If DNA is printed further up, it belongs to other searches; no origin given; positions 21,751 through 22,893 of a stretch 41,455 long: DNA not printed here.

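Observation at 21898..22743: BacNaV-family voltage-gated channel with a Ca-type acidic filter embedded in the trp operon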

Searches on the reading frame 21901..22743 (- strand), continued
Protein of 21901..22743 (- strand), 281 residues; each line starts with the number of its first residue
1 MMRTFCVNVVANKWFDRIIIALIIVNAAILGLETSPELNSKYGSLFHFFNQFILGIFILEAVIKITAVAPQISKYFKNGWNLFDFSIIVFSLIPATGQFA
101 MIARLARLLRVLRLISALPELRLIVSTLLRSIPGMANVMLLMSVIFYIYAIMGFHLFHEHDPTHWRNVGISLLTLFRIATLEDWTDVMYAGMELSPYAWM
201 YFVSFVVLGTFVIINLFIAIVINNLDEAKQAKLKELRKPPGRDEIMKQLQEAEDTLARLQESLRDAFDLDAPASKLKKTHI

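Call 13: find_encoding_contigs(protein=P0022, flank=6000, max_places=3)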
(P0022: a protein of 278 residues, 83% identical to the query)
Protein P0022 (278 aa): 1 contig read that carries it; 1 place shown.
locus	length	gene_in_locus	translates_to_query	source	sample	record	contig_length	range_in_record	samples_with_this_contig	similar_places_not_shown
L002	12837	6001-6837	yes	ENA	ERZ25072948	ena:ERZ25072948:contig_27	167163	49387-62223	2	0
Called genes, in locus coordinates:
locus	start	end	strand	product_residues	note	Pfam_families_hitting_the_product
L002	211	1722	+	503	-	PF06123:CreD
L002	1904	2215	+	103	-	PF13442:Cytochrome_CBB3 (weak), PF00034:Cytochrom_C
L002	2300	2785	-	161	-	PF05425:CopD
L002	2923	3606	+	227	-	PF00834:Ribul_P_3_epim, PF01729:QRPTase_C (faint)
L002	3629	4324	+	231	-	PF00702:Hydrolase, PF12710:HAD, PF13419:HAD_2, PF13242:Hydrolase_like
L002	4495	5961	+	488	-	PF04715:, PF00425:Chorismate_bind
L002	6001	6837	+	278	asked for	PF00520:Ion_trans, PF08016:PKD_channel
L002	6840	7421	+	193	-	PF00117:GATase, PF07722:Peptidase_C26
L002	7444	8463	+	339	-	PF02885:Glycos_trans_3N, PF00591:Glycos_transf_3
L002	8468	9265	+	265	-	PF00218:IGPS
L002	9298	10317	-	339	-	PF04976:DmsC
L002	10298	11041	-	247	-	PF13534:Fer4_17 (faint), PF12838:Fer4_7, PF13187:Fer4_9 (weak), PF13237:Fer4_10 (weak), PF13247:Fer4_11, PF12797:Fer4_2 (weak), PF00037:Fer4, PF12837:Fer4_6 (weak), +2 more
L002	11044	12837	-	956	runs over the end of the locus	PF04879:Molybdop_Fe4S4, PF00384:Molybdopterin, PF01568:Molydop_binding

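Call 14: find_encoding_contigs(protein=P0033, flank=6000, max_places=3)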
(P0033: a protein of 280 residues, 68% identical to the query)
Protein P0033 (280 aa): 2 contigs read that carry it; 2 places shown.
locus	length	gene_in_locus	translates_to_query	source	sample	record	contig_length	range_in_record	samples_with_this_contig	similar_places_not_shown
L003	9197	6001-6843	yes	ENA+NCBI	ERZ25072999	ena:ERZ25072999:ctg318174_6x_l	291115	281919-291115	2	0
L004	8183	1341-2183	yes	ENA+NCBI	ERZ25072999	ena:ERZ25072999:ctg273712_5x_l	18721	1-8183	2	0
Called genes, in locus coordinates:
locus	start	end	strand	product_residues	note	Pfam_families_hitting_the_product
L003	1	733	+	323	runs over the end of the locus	PF00389:2-Hacid_dh, PF02826:2-Hacid_dh_C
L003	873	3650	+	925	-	PF00311:PEPcase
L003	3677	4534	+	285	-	PF09176:Mpt_N, PF05368:NmrA (weak), PF13460:NAD_binding_10 (weak)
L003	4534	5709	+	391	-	PF04389:Peptidase_M28, PF01546:Peptidase_M20, PF07687:M20_dimer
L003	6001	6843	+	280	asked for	PF00520:Ion_trans, PF08016:PKD_channel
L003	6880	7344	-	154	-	-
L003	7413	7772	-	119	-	PF20332:DUF6627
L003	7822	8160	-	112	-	-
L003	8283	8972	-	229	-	-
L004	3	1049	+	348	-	?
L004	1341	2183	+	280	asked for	PF00520:Ion_trans, PF08016:PKD_channel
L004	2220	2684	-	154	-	-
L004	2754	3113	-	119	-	PF20332:DUF6627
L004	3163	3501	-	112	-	-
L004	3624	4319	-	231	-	-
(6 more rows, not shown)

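Call 15: find_encoding_contigs(protein=P0039, flank=6000, max_places=2)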
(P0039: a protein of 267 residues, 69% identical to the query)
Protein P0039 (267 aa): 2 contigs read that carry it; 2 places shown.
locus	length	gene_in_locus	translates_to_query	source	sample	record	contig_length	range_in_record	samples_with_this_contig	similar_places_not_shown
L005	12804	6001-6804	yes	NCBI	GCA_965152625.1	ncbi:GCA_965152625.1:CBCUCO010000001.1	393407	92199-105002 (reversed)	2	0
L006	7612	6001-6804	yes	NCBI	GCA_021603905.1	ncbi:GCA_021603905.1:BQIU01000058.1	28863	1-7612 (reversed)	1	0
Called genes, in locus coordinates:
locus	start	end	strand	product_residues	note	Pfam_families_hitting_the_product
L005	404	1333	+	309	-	-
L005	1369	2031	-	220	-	-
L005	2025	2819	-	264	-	PF07589:PEP_exosort_dom (weak)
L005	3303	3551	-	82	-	PF01206:TusA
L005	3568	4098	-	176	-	PF02635:DsrE (faint), PF13686:DrsE_2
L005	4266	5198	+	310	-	PF07837:FTCD_N, PF02971:FTCD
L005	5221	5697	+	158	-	PF00571:CBS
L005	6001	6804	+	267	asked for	PF00520:Ion_trans, PF08016:PKD_channel (weak)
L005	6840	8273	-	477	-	-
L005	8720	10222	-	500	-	PF04389:Peptidase_M28, PF01546:Peptidase_M20 (weak)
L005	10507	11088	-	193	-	PF10604:Polyketide_cyc2 (weak), PF03364:Polyketide_cyc (weak)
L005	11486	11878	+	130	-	-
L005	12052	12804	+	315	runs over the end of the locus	PF00480:ROK, PF01869:BcrAD_BadFG (faint), PF02685:Glucokinase (faint)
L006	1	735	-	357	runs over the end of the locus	PF13286:HD_assoc (faint)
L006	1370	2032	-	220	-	-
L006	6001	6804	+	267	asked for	PF00520:Ion_trans, PF08016:PKD_channel (weak)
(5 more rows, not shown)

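Call 16: find_encoding_contigs(protein=P0069, flank=6000, max_places=2)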
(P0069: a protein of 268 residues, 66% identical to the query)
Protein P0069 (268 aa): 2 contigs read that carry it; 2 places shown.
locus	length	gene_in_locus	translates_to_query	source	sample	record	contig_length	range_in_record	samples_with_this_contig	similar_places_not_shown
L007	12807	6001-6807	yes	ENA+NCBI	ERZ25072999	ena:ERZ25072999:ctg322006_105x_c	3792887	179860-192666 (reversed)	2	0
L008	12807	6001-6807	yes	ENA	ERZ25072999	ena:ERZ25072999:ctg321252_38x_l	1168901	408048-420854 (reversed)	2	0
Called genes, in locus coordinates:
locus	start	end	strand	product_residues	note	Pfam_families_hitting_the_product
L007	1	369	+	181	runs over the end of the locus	-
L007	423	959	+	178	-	PF05099:TerB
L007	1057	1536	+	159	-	-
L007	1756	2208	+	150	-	-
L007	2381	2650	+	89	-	-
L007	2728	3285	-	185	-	-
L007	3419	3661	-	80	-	PF01206:TusA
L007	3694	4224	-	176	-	PF02635:DsrE (faint), PF13686:DrsE_2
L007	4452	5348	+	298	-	PF07837:FTCD_N, PF02971:FTCD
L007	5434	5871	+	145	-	PF00571:CBS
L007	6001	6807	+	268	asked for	PF00520:Ion_trans, PF08016:PKD_channel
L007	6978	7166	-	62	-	-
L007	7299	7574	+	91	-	-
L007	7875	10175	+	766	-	PF00535:Glycos_transf_2, PF13641:Glyco_tranf_2_3, PF13506:Glyco_transf_21, PF13632:Glyco_trans_2_3, PF03552:Cellulose_synt, PF07238:PilZ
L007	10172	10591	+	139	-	PF14559:TPR_19 (faint), PF13428:TPR_14 (faint), PF13432:TPR_16 (weak)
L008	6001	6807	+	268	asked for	PF00520:Ion_trans, PF08016:PKD_channel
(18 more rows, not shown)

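Call 17: find_encoding_contigs(protein=P0102, flank=6000, max_places=2)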
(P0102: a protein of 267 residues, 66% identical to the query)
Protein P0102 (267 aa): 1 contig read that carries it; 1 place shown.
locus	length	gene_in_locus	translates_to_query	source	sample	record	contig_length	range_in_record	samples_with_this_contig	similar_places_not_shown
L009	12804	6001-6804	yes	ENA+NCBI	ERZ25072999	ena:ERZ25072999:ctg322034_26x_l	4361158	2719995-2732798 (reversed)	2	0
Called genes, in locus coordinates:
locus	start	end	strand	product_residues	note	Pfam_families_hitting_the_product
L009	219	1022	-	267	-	-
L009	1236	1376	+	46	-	-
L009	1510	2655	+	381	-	PF13729:TraF_2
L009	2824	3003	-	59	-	-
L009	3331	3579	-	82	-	PF01206:TusA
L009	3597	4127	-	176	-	PF02635:DsrE (weak), PF13686:DrsE_2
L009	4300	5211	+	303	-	PF07837:FTCD_N, PF02971:FTCD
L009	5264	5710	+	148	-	PF00571:CBS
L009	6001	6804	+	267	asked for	PF00520:Ion_trans, PF08016:PKD_channel (weak)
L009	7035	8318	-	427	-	PF03797:Autotransporter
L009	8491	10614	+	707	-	PF08238:Sel1 (weak), PF00656:Peptidase_C14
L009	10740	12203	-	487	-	-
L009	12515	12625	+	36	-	-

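Call 21: find_related_loci(query=A1, collection=genome_contigs, flank=5000)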
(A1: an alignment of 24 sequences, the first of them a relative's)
Query A1 (281 aa) in genome_contigs; peptide patterns used: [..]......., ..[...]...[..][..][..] (x = any residue, [..] = any of these).
599 stretches matched a pattern (row limit reached: there are more); 587 encode a relative of the query (tblastn E <= 1e-3); the best 80 are kept; 80 distinct loci.
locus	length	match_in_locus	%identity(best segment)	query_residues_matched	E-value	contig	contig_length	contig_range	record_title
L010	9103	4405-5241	81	1-279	2e-145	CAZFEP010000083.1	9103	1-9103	MAG TPA_asm: uncultured Thiotrichales bacterium isolate SRP268394_co2_143 genome assembly, contig: NODE_11410_length_910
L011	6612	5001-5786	69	2-263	2e-125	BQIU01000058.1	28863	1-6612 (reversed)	MAG: Nitrospirales bacterium NPIRA01 DNA, sequence058, whole genome shotgun sequence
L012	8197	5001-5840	68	2-281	6e-136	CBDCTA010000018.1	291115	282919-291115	MAG: Gammaproteobacteria bacterium isolate 5855a647-896d-46ad-840d-d36910132e9f genome assembly, contig: contig_18, whol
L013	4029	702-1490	69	2-264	7e-127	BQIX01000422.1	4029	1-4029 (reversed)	MAG: Nitrospirales bacterium NPIRA04 DNA, sequence422, whole genome shotgun sequence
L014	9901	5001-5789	66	1-263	6e-121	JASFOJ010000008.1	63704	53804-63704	MAG: Gammaproteobacteria bacterium isolate D0819M02metaG_Bin_688 D0819M02metaG_FD_scaffold_20_c1, whole genome shotgun s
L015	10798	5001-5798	65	2-267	1e-120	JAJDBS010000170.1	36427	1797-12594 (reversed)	MAG: Nitrospirales bacterium isolate OFTM76 OFTM76_169, whole genome shotgun sequence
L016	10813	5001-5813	65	1-270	2e-120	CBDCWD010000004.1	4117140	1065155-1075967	MAG: Nitrospirales bacterium isolate bfe0d4a2-ff9e-45cc-b07f-d7db846c6a6b genome assembly, contig: contig_4, whole genom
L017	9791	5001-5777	66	8-266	2e-119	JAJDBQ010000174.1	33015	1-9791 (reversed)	MAG: Nitrospirales bacterium isolate OFTM334 OFTM334_173, whole genome shotgun sequence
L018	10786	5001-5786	66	2-263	3e-119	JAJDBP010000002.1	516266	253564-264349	MAG: Nitrospirales bacterium isolate OFTM313 OFTM313_1, whole genome shotgun sequence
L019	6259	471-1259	65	2-264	5e-119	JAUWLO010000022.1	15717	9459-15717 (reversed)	MAG: Gammaproteobacteria bacterium isolate CSMAG_2374 CSMAG_2374_k141_680438_length_15717_cov_8.0000, whole genome shotg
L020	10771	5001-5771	67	8-264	5e-118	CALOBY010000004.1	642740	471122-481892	MAG: uncultured Nitrospirota bacterium isolate LOGT_bin.0236 genome assembly, contig: contig_3694, whole genome shotgun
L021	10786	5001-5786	65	2-263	7e-117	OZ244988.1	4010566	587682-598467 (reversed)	MAG: Nitrospirales bacterium isolate 63d563d7-3fc6-4bc7-bcd0-84e7f51cac12 genome assembly, chromosome: 1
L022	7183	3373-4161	64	2-264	4e-116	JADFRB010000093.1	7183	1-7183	MAG: Nitrospinota bacterium isolate B83T1B8 B83T1B8_NODE22488, whole genome shotgun sequence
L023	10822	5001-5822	60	2-275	4e-115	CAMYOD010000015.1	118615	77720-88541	MAG: uncultured Gammaproteobacteria bacterium isolate ES_M_Gamma_001 genome assembly, contig: scaffold_176, whole genome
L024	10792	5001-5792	64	1-264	4e-115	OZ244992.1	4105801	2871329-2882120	MAG: Nitrospirales bacterium isolate 1935713a-f4d8-487d-9b37-0ace22a13f9c genome assembly, chromosome: 1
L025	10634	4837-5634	65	1-266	5e-115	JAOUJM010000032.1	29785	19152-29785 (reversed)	MAG: Gammaproteobacteria bacterium isolate 8_1_Jan_SF_Bin103 8_1_Jan_SF_Bin103_scaffold_598_c1, whole genome shotgun seq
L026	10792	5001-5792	63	2-265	3e-115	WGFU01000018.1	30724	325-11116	MAG: Gammaproteobacteria bacterium isolate S146_98 k151_438306, whole genome shotgun sequence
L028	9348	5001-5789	62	2-264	3e-113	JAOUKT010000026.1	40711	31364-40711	MAG: Gammaproteobacteria bacterium isolate 8_1_Jan_SF_Bin54 8_1_Jan_SF_Bin54_scaffold_370_c1, whole genome shotgun seque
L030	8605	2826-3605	62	1-260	1e-112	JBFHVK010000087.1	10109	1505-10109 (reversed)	MAG: Gammaproteobacteria bacterium isolate Mix_sand09.2021.07.G.48 k141_107013_length_10109_cov_31.0993, whole genome sh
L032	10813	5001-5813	59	2-272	4e-112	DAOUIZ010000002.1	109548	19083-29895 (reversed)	MAG TPA_asm: Dehalococcoidia bacterium isolate S32_232 k113_1790504, whole genome shotgun sequence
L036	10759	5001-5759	62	8-260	4e-111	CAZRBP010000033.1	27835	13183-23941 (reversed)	MAG TPA_asm: uncultured Pseudomonadales bacterium isolate SRP109090_co2_144 genome assembly, contig: NODE_2223_length_27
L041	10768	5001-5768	62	2-257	3e-110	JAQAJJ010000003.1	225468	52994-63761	MAG: Candidatus Azophilus lithoversatilis isolate peze_46 Seq3, whole genome shotgun sequence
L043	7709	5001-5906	56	2-281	1e-109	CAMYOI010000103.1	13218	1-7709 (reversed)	MAG: uncultured Gammaproteobacteria bacterium isolate FCS_Gamma_070 genome assembly, contig: scaffold_2730, whole genome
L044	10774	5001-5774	62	9-266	8e-109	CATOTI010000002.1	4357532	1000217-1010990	MAG: uncultured Pseudomonadales bacterium isolate 254b6bec-0341-4e80-916b-0cb87a73fd2a genome assembly, contig: contig_2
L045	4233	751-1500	62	8-257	1e-109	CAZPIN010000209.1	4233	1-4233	MAG TPA_asm: uncultured Rhodobacterales bacterium isolate SRP338948_co1_38 genome assembly, contig: k141_458884, whole g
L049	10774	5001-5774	60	10-266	1e-107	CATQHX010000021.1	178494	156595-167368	MAG: Vicinamibacterales bacterium isolate b531ce64-1057-46bd-a004-e227214a256a genome assembly, contig: contig_21, whole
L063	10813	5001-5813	56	1-272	2e-104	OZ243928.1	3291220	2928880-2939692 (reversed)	MAG: Arenicellales bacterium isolate fe9c1bdc-7ba5-488c-83e0-a220ed0af1a2 genome assembly, chromosome: 1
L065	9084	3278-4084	62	2-270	4e-104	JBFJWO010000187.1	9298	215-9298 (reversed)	MAG: Gammaproteobacteria bacterium isolate Mix_sand19.2022.05.G.22 k141_520533_length_9298_cov_12.2991, whole genome sho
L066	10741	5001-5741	64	2-248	8e-104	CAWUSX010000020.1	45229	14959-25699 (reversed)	MAG: uncultured Gammaproteobacteria bacterium isolate HER19_SLT_250_bin_4_1 genome assembly, contig: HER19_SLT_250_bin_4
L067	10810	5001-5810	60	2-268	7e-104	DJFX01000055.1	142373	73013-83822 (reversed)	MAG TPA_asm: Halothiobacillaceae bacterium UBA5861 UBA5861_contig_589, whole genome shotgun sequence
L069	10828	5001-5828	59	8-280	7e-104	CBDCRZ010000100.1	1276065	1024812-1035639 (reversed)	MAG: Sansalvadorimonas sp. isolate b305b66b-9b52-44f6-b603-abdbb932d1d5 genome assembly, contig: contig_100, whole genom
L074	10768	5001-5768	63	9-264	4e-103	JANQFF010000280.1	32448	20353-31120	MAG: Pseudomonadales bacterium isolate PL23a_bin.75 k99_321799, whole genome shotgun sequence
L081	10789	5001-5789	66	2-264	1e-102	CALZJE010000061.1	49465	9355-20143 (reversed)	MAG: uncultured Ectothiorhodospiraceae bacterium isolate FO_M_Gamma_061.1 genome assembly, contig: scaffold_1444, whole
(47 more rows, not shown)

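Call 46: predict_structure(alignment_id=A1)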
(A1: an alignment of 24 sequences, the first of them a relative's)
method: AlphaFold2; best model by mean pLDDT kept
length: 281 residues; sequences in the alignment: 24
mean_pLDDT: 59.4   pTM: 0.38
mean pLDDT of the five models: 59.4, 53.2, 52.5, 44.7, 42.8
residues with pLDDT >= 90: 0; 70-90: 70; 50-70: 124; < 50: 87
segments of 3 or more residues with pLDDT < 50: 123-129, 131-161, 164-182, 235-242, 269-281
pLDDT, mean of each block of 10 residues (from residue 1): 78 78 77 73 81 82 74 60 67 59 65 54 47 47 48 43 46 39 53 60 57 57 52 46 58 70 56 38 38
secondary structure, 60 per line:
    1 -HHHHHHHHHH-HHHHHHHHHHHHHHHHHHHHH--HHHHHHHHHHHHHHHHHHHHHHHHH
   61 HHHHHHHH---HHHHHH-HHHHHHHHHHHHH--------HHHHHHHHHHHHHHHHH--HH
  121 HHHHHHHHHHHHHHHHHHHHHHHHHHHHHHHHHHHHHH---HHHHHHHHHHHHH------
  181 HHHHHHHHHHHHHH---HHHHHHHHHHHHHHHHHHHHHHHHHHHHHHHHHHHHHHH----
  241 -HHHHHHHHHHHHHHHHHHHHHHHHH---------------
elements in order: H2-11 H13-33 H36-68 H72-77 H79-91 H100-116 H119-158 H162-174 H181-194 H198-236 H242-266

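Call 60: search_protein_families(library=pfam, proteins=[L081:1128-4997:+, L014:3922-4857:+, L025:2985-4757:+, L026:4486-4917:+, L032:2695-4959:+, L049:4089-4823:+, L023:4452-4865:+, L063:5843-6922:+, L074:5780-6307:+, L043:5912-6541:+], max_evalue=0.00001)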
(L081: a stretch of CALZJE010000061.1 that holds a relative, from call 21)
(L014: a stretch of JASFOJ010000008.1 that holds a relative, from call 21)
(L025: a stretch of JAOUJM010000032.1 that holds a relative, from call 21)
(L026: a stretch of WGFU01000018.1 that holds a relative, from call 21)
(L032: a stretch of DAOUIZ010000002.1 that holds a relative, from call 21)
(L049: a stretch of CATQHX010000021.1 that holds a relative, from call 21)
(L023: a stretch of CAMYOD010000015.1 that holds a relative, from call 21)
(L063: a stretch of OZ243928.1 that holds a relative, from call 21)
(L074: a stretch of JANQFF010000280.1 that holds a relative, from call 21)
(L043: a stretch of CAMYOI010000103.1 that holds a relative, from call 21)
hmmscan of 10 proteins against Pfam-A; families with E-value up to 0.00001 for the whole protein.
L081:1128-4997:+ (1290 aa): 5 families
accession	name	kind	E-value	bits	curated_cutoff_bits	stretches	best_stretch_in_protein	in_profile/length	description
PF13507.12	GATase_5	-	1.7e-101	339.2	27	1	1038-1289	1-260/260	CobB/CobQ-like glutamine amidotransferase domain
PF22689.1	FGAR-AT_PurM_N-like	-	2.9e-84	281.1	27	1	646-805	1-160/160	FGAR-AT PurM_N-like domain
PF02769.27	AIRS_C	-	1e-50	172.4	23.1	2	430-583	2-150/156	AIR synthase related protein, C-terminal domain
PF18076.6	FGAR-AT_N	-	1.4e-31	109.3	26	1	36-148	2-115/115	Formylglycinamide ribonucleotide amidotransferase N-terminal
PF18072.6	FGAR-AT_linker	-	1.5e-23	83.5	26.6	1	171-218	3-50/50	Formylglycinamide ribonucleotide amidotransferase linker domain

L014:3922-4857:+ (312 aa): 2 families
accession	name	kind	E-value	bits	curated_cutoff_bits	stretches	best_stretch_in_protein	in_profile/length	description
PF01551.29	Peptidase_M23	-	5.6e-36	123.1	28.7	1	203-297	2-96/96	Peptidase family M23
PF18421.7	Peptidase_M23_N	-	2e-19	69.7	25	1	54-129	2-73/73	Peptidase family M23 N-terminal domain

L025:2985-4757:+ (591 aa): 2 families
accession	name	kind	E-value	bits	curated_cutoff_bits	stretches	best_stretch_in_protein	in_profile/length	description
PF07732.21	Cu-oxidase_3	-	6.1e-34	117.1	21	1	72-182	6-118/119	Multicopper oxidase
PF07731.20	Cu-oxidase_2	-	1.7e-20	73.6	20.4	1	455-526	31-98/137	Multicopper oxidase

L026:4486-4917:+ (144 aa): 0 families

L032:2695-4959:+ (755 aa): 6 families
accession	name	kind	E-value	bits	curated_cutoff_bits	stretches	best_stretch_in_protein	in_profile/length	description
PF00580.27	UvrD-helicase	-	4e-86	289.5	23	1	11-286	1-271/271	UvrD/REP helicase N-terminal domain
PF13361.12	UvrD_C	-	1e-73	249.2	25.6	1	291-631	1-345/350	UvrD-like helicase C-terminal domain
PF13245.12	AAA_19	-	7.9e-24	84.8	25.1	1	15-269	1-132/134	AAA domain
PF21196.3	PcrA_UvrD_tudor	-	2.3e-11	43.8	23.9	1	704-751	1-47/48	PcrA/UvrD tudor domain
PF13538.12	UvrD_C_2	-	1.7e-10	41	27.4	1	574-632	3-52/52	UvrD-like helicase C-terminal domain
PF01443.25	Viral_helicase1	-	3.7e-07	30.6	21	0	573-632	178-227/228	Viral superfamily 1 RNA helicase core domain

L049:4089-4823:+ (245 aa): 4 families
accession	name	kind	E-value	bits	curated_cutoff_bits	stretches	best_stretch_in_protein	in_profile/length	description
PF13620.12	CarboxypepD_reg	-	1e-12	48.6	32.3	1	194-245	30-82/82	Carboxypeptidase regulatory-like domain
PF14686.12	fn3_3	-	2.1e-08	34.3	24.4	1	198-239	31-74/75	Polysaccharide lyase family 4, domain II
PF13715.12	CarbopepD_reg_2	-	8.4e-07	29.4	32.2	1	193-244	25-76/88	CarboxypepD_reg-like domain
PF08308.17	PEGA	-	7.4e-06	26.2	20.8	0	205-245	28-68/71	PEGA domain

L023:4452-4865:+ (138 aa): 3 families
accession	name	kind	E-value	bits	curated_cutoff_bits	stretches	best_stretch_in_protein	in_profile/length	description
PF13411.12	MerR_1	-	6.1e-21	74.8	21.6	1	8-75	1-67/69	MerR HTH family regulatory protein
PF09278.17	MerR-DNA-bind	-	9.4e-18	65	25.4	1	51-114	1-64/65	MerR, DNA binding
PF00376.29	MerR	-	5.7e-15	55.3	28.2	1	9-46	1-38/38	MerR family regulatory protein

L063:5843-6922:+ (360 aa): 1 family
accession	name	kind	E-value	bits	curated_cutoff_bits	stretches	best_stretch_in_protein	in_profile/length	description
PF00814.31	TsaD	-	9.7e-93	311.1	24.8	1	45-328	2-264/264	tRNA N6-adenosine threonylcarbamoyltransferase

L074:5780-6307:+ (176 aa): 1 family
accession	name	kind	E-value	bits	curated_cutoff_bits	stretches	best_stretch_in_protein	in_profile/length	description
PF13669.12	Glyoxalase_4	-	1.8e-10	41.5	27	1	10-121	2-98/109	Glyoxalase/Bleomycin resistance protein/Dioxygenase superfamily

L043:5912-6541:+ (210 aa): 1 family
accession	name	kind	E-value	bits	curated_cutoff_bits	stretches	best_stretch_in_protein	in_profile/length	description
PF04366.17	Ysc84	-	5.5e-09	36.3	25.1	1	123-206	2-86/127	Las17-binding protein actin regulator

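Call 61: search_protein_families(library=ncbifam, proteins=[window:21901-22743:-])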
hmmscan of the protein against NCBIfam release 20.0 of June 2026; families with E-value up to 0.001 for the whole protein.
window:21901-22743:- (281 aa): 0 families
